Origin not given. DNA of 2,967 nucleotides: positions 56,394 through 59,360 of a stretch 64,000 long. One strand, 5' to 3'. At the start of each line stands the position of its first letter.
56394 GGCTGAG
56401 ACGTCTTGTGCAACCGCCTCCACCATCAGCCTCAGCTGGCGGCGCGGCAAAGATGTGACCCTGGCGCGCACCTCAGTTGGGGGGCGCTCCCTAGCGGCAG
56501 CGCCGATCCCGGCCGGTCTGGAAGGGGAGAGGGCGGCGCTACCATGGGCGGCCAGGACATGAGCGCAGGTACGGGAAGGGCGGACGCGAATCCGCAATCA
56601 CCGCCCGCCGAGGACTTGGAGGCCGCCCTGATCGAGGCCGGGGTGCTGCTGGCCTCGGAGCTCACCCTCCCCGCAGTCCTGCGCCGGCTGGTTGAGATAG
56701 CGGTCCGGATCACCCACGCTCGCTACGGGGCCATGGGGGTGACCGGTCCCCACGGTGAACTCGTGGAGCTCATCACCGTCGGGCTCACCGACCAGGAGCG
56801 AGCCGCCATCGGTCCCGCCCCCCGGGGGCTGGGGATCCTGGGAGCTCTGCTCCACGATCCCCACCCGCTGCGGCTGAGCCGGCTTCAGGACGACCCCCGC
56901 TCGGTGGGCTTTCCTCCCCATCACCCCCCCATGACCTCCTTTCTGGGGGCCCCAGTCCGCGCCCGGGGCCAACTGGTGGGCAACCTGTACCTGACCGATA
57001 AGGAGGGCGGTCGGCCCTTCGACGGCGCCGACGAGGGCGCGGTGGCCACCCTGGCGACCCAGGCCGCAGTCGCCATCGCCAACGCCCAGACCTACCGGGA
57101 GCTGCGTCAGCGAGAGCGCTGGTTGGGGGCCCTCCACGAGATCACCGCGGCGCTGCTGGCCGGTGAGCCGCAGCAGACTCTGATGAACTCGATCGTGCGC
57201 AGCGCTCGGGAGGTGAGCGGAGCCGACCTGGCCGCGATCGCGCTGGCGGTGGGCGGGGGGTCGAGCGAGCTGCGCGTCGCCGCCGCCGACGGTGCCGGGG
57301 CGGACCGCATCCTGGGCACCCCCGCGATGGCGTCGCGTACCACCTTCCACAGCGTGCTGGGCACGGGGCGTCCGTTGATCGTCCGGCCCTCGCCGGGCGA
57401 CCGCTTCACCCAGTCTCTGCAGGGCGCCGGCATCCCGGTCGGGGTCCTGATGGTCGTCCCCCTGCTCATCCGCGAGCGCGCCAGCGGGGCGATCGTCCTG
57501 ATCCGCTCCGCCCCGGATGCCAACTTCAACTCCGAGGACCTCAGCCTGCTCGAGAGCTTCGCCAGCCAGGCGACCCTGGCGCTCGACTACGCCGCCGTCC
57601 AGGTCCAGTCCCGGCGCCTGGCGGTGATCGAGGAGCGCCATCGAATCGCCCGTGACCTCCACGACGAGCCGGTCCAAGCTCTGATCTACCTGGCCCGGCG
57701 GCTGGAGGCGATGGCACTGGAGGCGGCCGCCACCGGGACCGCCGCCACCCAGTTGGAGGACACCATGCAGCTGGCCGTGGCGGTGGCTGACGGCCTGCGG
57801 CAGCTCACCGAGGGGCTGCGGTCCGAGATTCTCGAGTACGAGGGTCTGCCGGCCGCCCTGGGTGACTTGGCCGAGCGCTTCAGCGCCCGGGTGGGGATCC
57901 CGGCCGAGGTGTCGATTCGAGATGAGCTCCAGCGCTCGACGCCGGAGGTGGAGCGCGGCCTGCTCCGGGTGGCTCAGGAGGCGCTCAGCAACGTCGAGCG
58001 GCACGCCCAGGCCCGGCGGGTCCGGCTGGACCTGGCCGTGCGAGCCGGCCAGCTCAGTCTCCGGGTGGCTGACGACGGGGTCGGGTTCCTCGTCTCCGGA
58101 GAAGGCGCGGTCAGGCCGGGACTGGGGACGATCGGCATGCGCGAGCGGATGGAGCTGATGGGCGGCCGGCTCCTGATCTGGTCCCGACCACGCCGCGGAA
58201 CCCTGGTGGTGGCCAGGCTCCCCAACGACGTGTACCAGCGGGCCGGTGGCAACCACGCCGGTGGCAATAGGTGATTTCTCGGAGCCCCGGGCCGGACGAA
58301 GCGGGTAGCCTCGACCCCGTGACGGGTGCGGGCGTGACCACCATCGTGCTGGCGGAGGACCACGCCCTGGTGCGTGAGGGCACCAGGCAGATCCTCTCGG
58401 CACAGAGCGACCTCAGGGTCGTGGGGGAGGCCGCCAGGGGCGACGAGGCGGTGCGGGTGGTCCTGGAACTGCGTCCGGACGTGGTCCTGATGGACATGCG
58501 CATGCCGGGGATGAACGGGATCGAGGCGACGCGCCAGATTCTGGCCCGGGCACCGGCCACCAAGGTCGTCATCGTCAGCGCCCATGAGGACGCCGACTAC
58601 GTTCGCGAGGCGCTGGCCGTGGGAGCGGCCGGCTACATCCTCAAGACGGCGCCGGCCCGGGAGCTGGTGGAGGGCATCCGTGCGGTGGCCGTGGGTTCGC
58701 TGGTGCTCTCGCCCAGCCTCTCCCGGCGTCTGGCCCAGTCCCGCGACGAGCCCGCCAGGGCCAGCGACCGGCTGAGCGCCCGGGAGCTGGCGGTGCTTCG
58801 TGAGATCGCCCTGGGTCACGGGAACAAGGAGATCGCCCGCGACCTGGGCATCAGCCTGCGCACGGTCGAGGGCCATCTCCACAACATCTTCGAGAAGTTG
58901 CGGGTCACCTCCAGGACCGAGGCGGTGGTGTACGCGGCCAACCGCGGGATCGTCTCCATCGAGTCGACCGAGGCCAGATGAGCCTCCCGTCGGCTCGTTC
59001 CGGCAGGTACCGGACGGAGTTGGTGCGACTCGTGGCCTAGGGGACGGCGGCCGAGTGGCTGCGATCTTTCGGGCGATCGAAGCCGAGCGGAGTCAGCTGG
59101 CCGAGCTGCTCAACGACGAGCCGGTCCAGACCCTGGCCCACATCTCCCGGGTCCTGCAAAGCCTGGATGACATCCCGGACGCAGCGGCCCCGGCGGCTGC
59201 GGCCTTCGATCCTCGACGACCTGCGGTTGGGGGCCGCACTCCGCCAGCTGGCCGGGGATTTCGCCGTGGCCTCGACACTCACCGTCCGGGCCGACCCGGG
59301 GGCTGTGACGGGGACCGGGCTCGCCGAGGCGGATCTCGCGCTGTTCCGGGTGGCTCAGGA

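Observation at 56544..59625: DosS/DosR-like two-component system followed by a decayed sensorless histidine kinase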

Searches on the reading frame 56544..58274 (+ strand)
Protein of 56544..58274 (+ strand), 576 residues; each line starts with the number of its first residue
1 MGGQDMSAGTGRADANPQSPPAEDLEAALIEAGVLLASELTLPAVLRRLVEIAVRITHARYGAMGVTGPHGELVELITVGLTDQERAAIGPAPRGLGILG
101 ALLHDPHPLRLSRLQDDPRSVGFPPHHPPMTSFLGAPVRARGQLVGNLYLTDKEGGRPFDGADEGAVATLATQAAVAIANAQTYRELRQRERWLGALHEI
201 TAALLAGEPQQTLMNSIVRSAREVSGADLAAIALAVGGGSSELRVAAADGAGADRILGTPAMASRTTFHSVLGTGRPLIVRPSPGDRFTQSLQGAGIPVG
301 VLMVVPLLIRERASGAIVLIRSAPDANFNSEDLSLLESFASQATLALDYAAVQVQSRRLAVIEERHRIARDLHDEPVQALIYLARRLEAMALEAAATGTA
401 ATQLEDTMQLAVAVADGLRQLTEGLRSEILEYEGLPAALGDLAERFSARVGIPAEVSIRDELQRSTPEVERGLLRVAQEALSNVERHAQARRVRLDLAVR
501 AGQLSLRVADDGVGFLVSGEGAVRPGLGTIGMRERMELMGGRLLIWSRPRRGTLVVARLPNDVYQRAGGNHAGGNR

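Call 5: search_protein_families(library=pfam, max_evalue=0.1, proteins=[window:56544-58274:+])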
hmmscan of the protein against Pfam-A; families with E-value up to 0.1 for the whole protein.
window:56544-58274:+ (576 aa): 7 families
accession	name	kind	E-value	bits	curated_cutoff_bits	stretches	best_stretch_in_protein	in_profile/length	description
PF13185.12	GAF_2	-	2e-30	106.2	28.6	2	40-179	2-136/136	GAF domain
PF01590.32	GAF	-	5.5e-27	95.3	22.4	2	42-178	2-133/133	GAF domain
PF13492.12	GAF_3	-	3.1e-17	63.6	27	1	211-348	3-128/129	GAF domain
PF02518.31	HATPase_c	-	1.9e-09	38.4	26.4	1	469-561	2-109/111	Histidine kinase-, DNA gyrase B-, and HSP90-like ATPase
PF07730.19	HisKA_3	-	3e-08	34.5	24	1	364-428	1-66/68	Histidine kinase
PF13581.12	HATPase_c_2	-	0.00017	22.1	27.4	1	473-518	32-82/127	Histidine kinase-like ATPase domain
PF06637.16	PV-1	-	0.017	14.4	30.1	1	447-505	288-346/439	PV-1 protein (PLVAP)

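Call 23: search_solved_structures(query=window:56544-58274:+, max_evalue=0.001, show_alignments=3)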
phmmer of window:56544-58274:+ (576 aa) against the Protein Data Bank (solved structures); distinct sequences matched with E-value up to 0.001: 13.
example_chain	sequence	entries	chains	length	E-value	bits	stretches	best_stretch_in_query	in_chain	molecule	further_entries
2vzw_A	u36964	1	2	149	1.3e-39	139.6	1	42-188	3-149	PROBABLE HISTIDINE KINASE RESPONSE REGULATOR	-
2y8h_A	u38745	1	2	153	2.1e-38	135.6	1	41-186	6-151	TWO COMPONENT SENSOR HISTIDINE KINASE DEVS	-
2y79_A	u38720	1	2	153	1.4e-37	132.9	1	41-186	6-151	REDOX SENSOR HISTIDINE KINASE RESPONSE REGULATOR DEVS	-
4ynr_A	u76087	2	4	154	1.7e-37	132.6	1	39-186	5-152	Redox sensor histidine kinase response regulator DevS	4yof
2w3d_A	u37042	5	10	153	2.4e-37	132.1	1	41-186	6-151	TWO COMPONENT SENSOR HISTIDINE KINASE DEVS (GAF FAMILY PROTEIN)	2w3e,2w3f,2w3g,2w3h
3gig_A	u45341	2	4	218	3.2e-11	45.9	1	358-562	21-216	Sensor histidine kinase desK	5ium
7ssj_A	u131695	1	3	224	3.5e-11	45.7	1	358-562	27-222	Sensor histidine kinase DesK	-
3ehf_A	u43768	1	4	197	1.1e-10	44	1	362-562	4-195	Sensor kinase (YocF protein)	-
3gie_A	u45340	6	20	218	4.2e-10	42.2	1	358-562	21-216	Sensor histidine kinase desK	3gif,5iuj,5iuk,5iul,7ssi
3ehh_A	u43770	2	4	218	3.2e-09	39.3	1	358-562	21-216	Sensor kinase (YocF protein)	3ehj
4gt8_A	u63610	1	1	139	2.1e-08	36.5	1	464-560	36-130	Sensor protein vraS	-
3ehg_A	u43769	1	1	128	2.9e-07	32.8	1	475-562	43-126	Sensor kinase (YocF protein)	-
3zxq_A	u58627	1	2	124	0.00021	23.4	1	476-555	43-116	HYPOXIA SENSOR HISTIDINE KINASE RESPONSE REGULATOR DOST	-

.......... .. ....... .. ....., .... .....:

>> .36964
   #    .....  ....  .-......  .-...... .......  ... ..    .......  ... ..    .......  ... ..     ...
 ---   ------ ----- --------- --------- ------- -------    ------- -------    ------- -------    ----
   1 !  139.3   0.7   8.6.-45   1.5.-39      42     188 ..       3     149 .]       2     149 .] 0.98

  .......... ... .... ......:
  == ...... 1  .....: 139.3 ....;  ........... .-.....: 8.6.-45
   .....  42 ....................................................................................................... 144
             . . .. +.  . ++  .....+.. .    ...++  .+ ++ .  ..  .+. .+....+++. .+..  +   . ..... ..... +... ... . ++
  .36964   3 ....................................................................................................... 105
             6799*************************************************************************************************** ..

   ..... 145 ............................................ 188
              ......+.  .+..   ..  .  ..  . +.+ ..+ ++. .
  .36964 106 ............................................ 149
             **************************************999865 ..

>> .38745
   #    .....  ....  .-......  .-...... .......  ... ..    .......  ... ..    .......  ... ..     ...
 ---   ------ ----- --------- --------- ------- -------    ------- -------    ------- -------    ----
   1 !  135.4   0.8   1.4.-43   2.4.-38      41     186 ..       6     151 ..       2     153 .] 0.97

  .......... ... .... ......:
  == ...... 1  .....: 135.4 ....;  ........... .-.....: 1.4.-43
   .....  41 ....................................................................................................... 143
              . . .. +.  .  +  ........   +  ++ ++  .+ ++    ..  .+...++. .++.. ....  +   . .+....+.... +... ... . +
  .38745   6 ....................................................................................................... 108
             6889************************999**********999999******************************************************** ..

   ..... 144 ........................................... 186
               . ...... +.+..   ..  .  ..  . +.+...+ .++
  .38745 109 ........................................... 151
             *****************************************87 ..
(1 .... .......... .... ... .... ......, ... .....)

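Call 58: search_protein_families(library=ncbifam, proteins=[window:56544-58274:+], max_evalue=0.001)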
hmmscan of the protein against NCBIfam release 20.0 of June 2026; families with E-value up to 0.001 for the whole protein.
window:56544-58274:+ (576 aa): 9 families
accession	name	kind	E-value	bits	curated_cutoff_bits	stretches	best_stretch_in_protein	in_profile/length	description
NF052443.1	SensHisKinMctS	equivalog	6.7e-36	123.6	700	1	363-565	249-452/457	two-component system sensor histidine kinase MctS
NF007896.0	PRK10600.1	equivalog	3.4e-24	85.4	578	1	317-559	343-583/598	nitrate/nitrite two-component system sensor histidine kinase NarX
NF008649.0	PRK11644.1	equivalog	4e-24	85.2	408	1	355-561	292-496/499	signal transduction histidine-protein kinase/phosphatase UhpB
NF008184.0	PRK10935.1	equivalog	1.5e-22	80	553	1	329-562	328-560/565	nitrate/nitrite two-component system sensor histidine kinase NarQ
NF047786.1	his_kin_MadS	equivalog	1.9e-21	76.7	500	1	356-514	222-379/434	MadS family sensor histidine kinase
NF052531.1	Strep_LiaS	equivalog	7.1e-21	74.8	450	1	351-560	119-326/328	envelope stress sensor histidine kinase LiaS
NF047322.1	HK_morpho_MacS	equivalog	4.2e-09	36.1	300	1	353-559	171-366/367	MacS family sensor histidine kinase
TIGR02916.1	PEP_his_kin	equivalog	5.8e-08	31.8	300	1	301-560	411-679/679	XrtA/PEP-CTERM system histidine kinase PrsK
NF008283.0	PRK11061.1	equivalog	6.1e-07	28.1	583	1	97-189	73-165/748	phosphoenolpyruvate--protein phosphotransferase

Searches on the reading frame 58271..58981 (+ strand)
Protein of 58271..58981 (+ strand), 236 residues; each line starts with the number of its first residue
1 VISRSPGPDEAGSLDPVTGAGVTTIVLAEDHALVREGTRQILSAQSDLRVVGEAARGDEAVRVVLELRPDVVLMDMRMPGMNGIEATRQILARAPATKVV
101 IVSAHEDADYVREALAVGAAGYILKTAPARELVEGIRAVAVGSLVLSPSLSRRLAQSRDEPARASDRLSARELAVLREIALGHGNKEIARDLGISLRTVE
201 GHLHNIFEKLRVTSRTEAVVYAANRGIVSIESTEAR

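Call 5: search_protein_families(library=pfam, max_evalue=0.1, proteins=[window:58271-58981:+])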
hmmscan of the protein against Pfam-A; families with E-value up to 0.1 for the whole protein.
window:58271-58981:+ (236 aa): 9 families
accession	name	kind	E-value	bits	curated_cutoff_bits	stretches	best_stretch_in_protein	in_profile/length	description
PF00072.30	Response_reg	-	4.4e-30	104.5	30.2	1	25-136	1-110/111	Response regulator receiver domain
PF00196.25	GerE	-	4.1e-20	71.6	23.5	1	167-222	2-57/57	Bacterial regulatory proteins, luxR family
PF08281.18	Sigma70_r4_2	-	3e-05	24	25.7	1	166-210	9-54/54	Sigma-70, region 4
PF13384.12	HTH_23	-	0.00053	20.2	24.6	1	171-201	6-36/50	Homeodomain-like domain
PF04545.22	Sigma70_r4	-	0.0011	18.9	24.1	1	166-211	3-49/50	Sigma-70, region 4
PF07638.17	Sigma70_ECF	-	0.01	16.2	21.1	1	175-212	140-181/185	ECF sigma factor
PF13551.12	HTH_29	-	0.012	16.1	28.1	1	174-202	3-32/64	Winged helix-turn helix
PF04967.18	HTH_10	-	0.019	15.2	23.1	1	186-210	27-51/53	HTH DNA binding domain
PF09862.15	DUF2089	-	0.077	13.1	33.4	0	186-212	20-46/47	Domain of unknown function (DUF2089)-HTH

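Call 8: find_encoding_contigs(protein=window:58271-58981:+, flank=6000, max_places=6)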
Protein window:58271-58981:+ (236 aa): 24 contigs read that carry it; 6 places shown.
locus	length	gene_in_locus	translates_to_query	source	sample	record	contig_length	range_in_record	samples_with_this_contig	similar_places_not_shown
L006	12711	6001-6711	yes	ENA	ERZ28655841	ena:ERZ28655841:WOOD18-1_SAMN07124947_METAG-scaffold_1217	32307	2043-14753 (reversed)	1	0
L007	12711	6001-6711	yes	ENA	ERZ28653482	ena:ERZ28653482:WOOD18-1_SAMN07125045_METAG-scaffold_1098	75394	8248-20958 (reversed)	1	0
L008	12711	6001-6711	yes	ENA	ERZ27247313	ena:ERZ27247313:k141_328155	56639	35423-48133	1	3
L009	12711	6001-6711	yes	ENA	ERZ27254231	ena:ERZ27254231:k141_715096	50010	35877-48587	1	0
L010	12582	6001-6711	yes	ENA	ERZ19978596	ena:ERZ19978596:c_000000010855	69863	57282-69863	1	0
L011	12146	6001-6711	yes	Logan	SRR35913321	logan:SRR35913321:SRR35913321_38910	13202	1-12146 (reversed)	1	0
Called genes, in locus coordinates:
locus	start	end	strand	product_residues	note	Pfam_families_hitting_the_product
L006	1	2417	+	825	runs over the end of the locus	PF01315:Ald_Xan_dh_C, PF02738:MoCoBD_1, PF20256:MoCoBD_2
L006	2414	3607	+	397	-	PF02625:XdhC_CoxI, PF13478:XdhC_C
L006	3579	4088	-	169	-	PF00582:Usp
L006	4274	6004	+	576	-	PF01590:GAF, PF13185:GAF_2, PF01590:GAF, PF13185:GAF_2, PF13492:GAF_3, PF07730:HisKA_3, PF02518:HATPase_c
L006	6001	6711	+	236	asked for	PF00072:Response_reg, PF00196:GerE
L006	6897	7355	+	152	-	PF02518:HATPase_c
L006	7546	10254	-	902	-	PF00583:Acetyltransf_1 (weak), PF02629:CoA_binding, PF13380:CoA_binding_2, PF13607:Succ_CoA_lig, PF19045:Ligase_CoA_2, PF13549:ATP-grasp_5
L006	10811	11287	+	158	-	PF00582:Usp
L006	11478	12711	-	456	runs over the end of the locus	PF01522:Polysacc_deac_1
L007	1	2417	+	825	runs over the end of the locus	PF01315:Ald_Xan_dh_C, PF02738:MoCoBD_1, PF20256:MoCoBD_2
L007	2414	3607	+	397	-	PF02625:XdhC_CoxI, PF13478:XdhC_C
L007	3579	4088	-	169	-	PF00582:Usp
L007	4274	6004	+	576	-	PF01590:GAF, PF13185:GAF_2, PF01590:GAF, PF13185:GAF_2, PF13492:GAF_3, PF07730:HisKA_3, PF02518:HATPase_c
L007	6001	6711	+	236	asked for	PF00072:Response_reg, PF00196:GerE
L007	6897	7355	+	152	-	PF02518:HATPase_c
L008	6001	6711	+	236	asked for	PF00072:Response_reg, PF00196:GerE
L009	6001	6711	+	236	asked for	PF00072:Response_reg, PF00196:GerE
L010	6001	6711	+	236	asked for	PF00072:Response_reg, PF00196:GerE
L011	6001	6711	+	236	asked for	PF00072:Response_reg, PF00196:GerE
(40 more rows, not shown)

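Call 24: search_solved_structures(query=window:58271-58981:+, max_evalue=1e-10, show_alignments=0)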
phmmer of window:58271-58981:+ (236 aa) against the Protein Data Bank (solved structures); distinct sequences matched with E-value up to 1e-10: 52.
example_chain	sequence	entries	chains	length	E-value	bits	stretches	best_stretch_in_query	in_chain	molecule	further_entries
5hev_A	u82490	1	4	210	7e-44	153.3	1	25-228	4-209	Response regulator protein VraR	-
7ve6_A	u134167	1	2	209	1.3e-40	142.6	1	25-227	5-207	Response regulator protein VraR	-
4gvp_A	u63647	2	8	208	1.4e-40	142.5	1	25-227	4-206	Response regulator protein vraR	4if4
1a04_A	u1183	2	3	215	6.6e-36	127.3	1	23-223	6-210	NITRATE/NITRITE RESPONSE REGULATOR PROTEIN NARL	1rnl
4ldz_A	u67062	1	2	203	7.5e-30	107.5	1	22-226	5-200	Transcriptional regulatory protein DesR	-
4yn8_A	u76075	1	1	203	1.3e-28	103.4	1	22-224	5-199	Response regulator ChrA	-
3cz5_A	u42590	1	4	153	2.7e-27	99.2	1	23-160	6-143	Two-component response regulator, LuxR family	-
3c3w_A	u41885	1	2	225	2.4e-26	96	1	25-223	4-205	TWO COMPONENT TRANSCRIPTIONAL REGULATORY PROTEIN DEVR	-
4hye_A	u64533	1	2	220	2e-25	93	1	22-225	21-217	Response regulator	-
4zmr_A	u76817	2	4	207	2.4e-25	92.8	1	24-225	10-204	Response regulator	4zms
8zwn_A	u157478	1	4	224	3.7e-23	85.6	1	23-223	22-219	DNA-binding transcriptional activator EvgA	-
5f64_A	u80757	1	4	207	4.2e-23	85.5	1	25-223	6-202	Positive transcription regulator EvgA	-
3eul_A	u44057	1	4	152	1.6e-22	83.5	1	24-155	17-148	POSSIBLE NITRATE/NITRITE RESPONSE TRANSCRIPTIONAL REGULATORY PROTEIN NARL (DNA-binding res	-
4le0_A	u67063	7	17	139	1.9e-20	76.8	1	22-153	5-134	Transcriptional regulatory protein DesR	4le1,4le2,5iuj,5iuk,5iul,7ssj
7ssi_C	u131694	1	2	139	3.6e-20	75.9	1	22-153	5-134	Transcriptional regulatory protein DesR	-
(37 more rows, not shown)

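Call 58: search_protein_families(library=ncbifam, proteins=[window:58271-58981:+], max_evalue=0.001)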
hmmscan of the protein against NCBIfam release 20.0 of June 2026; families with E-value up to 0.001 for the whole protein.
window:58271-58981:+ (236 aa): 105 families (the best 25 are shown)
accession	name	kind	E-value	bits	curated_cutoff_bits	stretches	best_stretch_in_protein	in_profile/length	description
NF052445.1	RespRegMctR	equivalog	5.9e-50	169.5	300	1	24-227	3-204/205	two-component system response regulator MctR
NF007935.0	PRK10651.1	equivalog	2.2e-49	167.5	250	1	23-225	7-213/216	two-component system response regulator NarL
NF047785.1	respo_reg_MadR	equivalog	1.4e-43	148.7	300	1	24-228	2-209/209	MadR family response regulator transcription factor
NF011896.0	PRK15369.1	equivalog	3.6e-43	147.6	242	1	23-225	4-207/211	two component system response regulator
NF007018.1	PRK09483.1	equivalog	4.1e-43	147.6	280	1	24-232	3-213/217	UvrY/SirA/GacA family response regulator transcription factor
NF007708.0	PRK10403.1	equivalog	4.4e-35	121.1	343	1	25-226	9-213/215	nitrate/nitrite response regulator protein NarP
NF007685.0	PRK10360.1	equivalog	3.9e-29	101.8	258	1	23-217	2-187/196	response regulator transcription factor UhpA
NF007419.0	PRK09958.1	equivalog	8.3e-27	94.1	251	1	25-223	3-199/204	acid-sensing system DNA-binding response regulator EvgA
NF001965.0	PRK00742.1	subfamily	5.5e-24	85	293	1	25-127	6-109/357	chemotaxis-specific protein-glutamate methyltransferase CheB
NF041830.1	RR_TF_ErdR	exception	6.6e-24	84.8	390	1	24-220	3-203/213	response regulator transcription factor ErdR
NF007403.0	PRK09935.1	equivalog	5.7e-23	81.6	271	1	23-224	4-206/210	fimbria biosynthesis transcriptional regulator FimZ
NF006900.1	PRK09390.1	equivalog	2.5e-22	79.4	255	1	25-220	7-195/203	response regulator FixJ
NF009206.0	PRK12555.1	subfamily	4.1e-22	78.6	342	1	25-125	3-104/340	chemotaxis-specific protein-glutamate methyltransferase CheB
NF041367.1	CheY_Halo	equivalog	2.5e-21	76.2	200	1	26-138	2-112/114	chemotaxis protein CheY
NF007505.1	PRK10100.1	equivalog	1.5e-18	67.2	250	1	69-224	42-201/204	biofilm master transcriptional regulator CsgD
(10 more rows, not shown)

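Call 77: find_related_loci(query=A4, collection=metagenome_contigs, flank=3500)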
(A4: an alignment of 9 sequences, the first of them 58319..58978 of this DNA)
Query A4 (220 aa) in metagenome_contigs; peptide patterns used: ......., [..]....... (x = any residue, [..] = any of these).
599 stretches matched a pattern (row limit reached: there are more); 548 encode a relative of the query (tblastn E <= 1e-3); the best 80 are kept; 80 distinct loci.
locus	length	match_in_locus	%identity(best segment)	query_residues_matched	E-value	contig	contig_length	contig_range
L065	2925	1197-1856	85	1-220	2e-124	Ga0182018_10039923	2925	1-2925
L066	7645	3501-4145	85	1-216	3e-115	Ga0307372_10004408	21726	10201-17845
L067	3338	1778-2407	84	7-216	5e-116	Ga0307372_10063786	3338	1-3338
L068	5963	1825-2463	81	8-220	1e-109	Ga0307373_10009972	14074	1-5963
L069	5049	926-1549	79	9-216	2e-106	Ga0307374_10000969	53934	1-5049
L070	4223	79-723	80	1-215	2e-100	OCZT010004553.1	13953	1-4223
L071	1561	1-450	87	70-219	1e-82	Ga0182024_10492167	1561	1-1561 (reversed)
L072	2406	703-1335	45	9-212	3e-50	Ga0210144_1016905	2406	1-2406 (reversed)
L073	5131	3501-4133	45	9-212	4e-49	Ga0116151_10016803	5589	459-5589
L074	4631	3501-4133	45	9-212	4e-49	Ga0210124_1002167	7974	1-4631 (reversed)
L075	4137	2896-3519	48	9-213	1e-47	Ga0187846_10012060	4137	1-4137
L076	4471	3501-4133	44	9-212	3e-47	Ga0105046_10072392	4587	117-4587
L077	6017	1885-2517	44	9-212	3e-47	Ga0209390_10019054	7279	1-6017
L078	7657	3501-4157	41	3-214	6e-47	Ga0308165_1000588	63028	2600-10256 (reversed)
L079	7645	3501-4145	42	5-212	9e-47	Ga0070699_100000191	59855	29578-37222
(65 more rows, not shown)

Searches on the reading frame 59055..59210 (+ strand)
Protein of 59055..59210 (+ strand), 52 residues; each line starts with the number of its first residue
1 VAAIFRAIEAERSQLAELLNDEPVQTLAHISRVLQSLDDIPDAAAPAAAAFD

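Call 5: search_protein_families(library=pfam, max_evalue=0.1, proteins=[window:59055-59210:+])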
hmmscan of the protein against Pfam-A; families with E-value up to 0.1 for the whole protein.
window:59055-59210:+ (52 aa): 1 family
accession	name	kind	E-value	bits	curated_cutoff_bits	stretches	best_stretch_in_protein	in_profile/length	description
PF19145.5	DUF5827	-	0.066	13.8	26.8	1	13-39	17-43/87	Family of unknown function (DUF5827)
